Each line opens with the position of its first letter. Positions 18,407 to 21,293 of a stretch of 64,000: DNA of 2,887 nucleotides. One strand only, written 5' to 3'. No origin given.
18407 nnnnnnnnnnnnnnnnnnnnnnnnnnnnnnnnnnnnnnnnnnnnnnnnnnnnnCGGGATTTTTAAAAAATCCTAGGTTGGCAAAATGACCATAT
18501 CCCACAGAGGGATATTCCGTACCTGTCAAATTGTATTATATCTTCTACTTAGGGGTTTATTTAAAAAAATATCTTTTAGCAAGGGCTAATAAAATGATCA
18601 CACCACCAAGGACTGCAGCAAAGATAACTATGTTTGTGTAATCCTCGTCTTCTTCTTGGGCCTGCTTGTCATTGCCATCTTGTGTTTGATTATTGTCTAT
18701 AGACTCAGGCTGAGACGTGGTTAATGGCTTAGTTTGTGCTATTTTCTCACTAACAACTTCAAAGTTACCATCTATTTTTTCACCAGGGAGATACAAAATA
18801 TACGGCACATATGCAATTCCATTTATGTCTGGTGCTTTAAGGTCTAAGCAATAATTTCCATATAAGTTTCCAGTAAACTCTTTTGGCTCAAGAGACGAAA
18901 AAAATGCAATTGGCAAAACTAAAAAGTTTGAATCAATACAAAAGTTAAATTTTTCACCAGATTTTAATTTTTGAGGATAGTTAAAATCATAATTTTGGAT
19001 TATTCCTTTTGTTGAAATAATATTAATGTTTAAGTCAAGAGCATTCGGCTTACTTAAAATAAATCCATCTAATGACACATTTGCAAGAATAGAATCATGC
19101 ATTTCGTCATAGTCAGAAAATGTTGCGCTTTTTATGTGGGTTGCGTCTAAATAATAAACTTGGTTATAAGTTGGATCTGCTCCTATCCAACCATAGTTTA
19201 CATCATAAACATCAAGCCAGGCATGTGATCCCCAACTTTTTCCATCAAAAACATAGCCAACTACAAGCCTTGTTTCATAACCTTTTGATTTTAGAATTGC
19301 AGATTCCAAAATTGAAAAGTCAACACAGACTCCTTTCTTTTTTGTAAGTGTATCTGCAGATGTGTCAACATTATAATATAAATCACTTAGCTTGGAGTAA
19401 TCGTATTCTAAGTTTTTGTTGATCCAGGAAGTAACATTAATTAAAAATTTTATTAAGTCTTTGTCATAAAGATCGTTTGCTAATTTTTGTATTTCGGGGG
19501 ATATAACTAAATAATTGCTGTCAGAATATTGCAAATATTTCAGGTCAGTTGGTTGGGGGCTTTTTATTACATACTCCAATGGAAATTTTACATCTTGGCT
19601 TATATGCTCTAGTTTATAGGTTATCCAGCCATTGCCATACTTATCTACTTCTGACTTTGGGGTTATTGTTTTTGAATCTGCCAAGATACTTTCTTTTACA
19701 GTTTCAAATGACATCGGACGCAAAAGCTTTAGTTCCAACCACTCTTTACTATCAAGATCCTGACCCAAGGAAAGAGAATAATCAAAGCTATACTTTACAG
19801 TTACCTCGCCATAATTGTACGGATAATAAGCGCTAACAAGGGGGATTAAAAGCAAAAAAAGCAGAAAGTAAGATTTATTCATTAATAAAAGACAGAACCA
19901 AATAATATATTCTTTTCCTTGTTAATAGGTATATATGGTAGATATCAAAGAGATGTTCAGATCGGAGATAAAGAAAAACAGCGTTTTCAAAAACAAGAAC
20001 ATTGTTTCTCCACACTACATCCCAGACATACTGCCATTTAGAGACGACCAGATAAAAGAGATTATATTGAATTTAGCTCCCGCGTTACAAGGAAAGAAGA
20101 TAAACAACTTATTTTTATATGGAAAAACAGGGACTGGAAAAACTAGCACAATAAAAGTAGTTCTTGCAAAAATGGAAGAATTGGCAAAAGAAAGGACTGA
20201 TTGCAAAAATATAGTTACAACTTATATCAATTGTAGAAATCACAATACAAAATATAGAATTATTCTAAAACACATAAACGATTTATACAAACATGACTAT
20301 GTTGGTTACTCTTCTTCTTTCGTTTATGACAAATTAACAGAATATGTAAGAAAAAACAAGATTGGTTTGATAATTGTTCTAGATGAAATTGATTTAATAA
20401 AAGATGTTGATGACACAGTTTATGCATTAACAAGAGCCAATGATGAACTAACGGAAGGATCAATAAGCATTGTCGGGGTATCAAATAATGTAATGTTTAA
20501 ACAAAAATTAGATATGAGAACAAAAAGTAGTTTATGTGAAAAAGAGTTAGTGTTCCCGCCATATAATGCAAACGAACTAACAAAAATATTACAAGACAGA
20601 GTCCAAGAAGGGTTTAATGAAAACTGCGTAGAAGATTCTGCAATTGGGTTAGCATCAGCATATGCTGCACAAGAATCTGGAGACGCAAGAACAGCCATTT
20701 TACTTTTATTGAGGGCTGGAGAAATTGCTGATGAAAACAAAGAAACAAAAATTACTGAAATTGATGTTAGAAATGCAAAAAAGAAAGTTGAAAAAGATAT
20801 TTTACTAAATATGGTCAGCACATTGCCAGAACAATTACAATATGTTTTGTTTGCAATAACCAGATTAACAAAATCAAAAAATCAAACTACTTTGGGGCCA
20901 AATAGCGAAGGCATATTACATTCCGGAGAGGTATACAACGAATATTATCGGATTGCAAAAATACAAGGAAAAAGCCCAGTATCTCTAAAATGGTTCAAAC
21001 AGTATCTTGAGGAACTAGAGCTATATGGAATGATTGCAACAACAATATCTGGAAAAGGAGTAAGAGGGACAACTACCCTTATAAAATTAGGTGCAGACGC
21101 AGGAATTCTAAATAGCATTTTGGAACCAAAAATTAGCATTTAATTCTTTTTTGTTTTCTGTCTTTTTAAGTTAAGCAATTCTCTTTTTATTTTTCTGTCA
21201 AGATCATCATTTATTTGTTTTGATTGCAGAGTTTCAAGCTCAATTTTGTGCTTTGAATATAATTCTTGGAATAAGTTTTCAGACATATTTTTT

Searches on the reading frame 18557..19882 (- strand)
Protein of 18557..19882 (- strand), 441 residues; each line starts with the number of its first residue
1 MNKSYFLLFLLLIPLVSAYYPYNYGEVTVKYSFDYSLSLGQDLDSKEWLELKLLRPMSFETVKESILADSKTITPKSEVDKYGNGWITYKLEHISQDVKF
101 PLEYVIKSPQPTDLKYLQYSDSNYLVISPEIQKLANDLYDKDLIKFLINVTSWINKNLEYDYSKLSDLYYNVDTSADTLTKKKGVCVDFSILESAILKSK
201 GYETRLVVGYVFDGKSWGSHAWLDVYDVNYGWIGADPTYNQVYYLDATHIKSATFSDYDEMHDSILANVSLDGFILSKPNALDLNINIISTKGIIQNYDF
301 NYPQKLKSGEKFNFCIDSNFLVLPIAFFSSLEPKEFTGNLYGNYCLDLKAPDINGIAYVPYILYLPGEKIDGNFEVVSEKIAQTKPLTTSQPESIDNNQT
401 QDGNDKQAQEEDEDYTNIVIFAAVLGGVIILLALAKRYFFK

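Call 25: search_protein_families(library=pfam, max_evalue=0.001, proteins=[window:18557-19882:-])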
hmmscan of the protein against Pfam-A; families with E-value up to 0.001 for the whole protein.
window:18557-19882:- (441 aa): 2 families
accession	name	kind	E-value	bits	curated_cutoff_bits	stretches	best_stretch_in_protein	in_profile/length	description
PF01841.26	Transglut_core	-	1.4e-18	67.6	23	1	141-237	12-108/108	Transglutaminase-like superfamily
PF04473.18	DUF553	-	5.9e-16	58.6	20.5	1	131-221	3-98/140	Transglutaminase-like domain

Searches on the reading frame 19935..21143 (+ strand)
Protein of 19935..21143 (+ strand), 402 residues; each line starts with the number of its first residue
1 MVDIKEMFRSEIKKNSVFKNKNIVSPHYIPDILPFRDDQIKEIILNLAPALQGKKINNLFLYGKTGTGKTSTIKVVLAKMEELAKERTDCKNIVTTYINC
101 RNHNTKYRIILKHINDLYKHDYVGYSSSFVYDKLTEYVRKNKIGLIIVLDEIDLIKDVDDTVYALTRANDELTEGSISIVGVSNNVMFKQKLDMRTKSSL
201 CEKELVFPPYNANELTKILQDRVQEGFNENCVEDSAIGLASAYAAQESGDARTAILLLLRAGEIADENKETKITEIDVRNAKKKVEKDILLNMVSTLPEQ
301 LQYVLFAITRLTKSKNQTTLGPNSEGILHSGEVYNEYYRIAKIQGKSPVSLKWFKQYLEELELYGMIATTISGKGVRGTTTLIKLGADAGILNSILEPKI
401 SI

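Call 25: search_protein_families(library=pfam, max_evalue=0.001, proteins=[window:19935-21143:+])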
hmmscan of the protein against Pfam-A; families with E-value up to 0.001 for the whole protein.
window:19935-21143:+ (402 aa): 10 families
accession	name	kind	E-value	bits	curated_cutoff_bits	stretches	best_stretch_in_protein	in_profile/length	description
PF22703.2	Cdc6_lid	-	1.2e-19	70.4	27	1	217-283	2-68/68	Cdc6 AAA+ ATPase-type lid domain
PF09079.17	Cdc6_C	-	1.1e-13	51.3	25.1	1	294-389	3-90/96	CDC6, C terminal winged helix domain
PF13401.12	AAA_22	-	4.9e-09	37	27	1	58-165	7-104/130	AAA domain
PF00004.35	AAA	-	1.2e-08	36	21.2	1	60-204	2-126/131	ATPase family associated with various cellular activities (AAA)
PF13191.12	AAA_16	-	2.6e-08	35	32.6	1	33-162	2-151/167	AAA ATPase domain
PF05673.19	DUF815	-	9.8e-07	28.6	23.8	1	37-82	34-79/249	Protein of unknown function (DUF815)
PF22606.2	Cdc6-ORC-like_ATPase_lid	-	1.6e-06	28.4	27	1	210-265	1-56/60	Cdc6/ORC-like, ATPase lid domain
PF01637.24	ATPase_2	-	1.8e-05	25.1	33.2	1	51-174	15-144/225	ATPase domain predominantly from Archaea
PF07728.20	AAA_5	-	0.00017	22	22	1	58-162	1-86/139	AAA domain (dynein-related subfamily)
PF05621.17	TniB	-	0.00096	19.1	22.4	0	39-155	18-131/189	Bacterial TniB protein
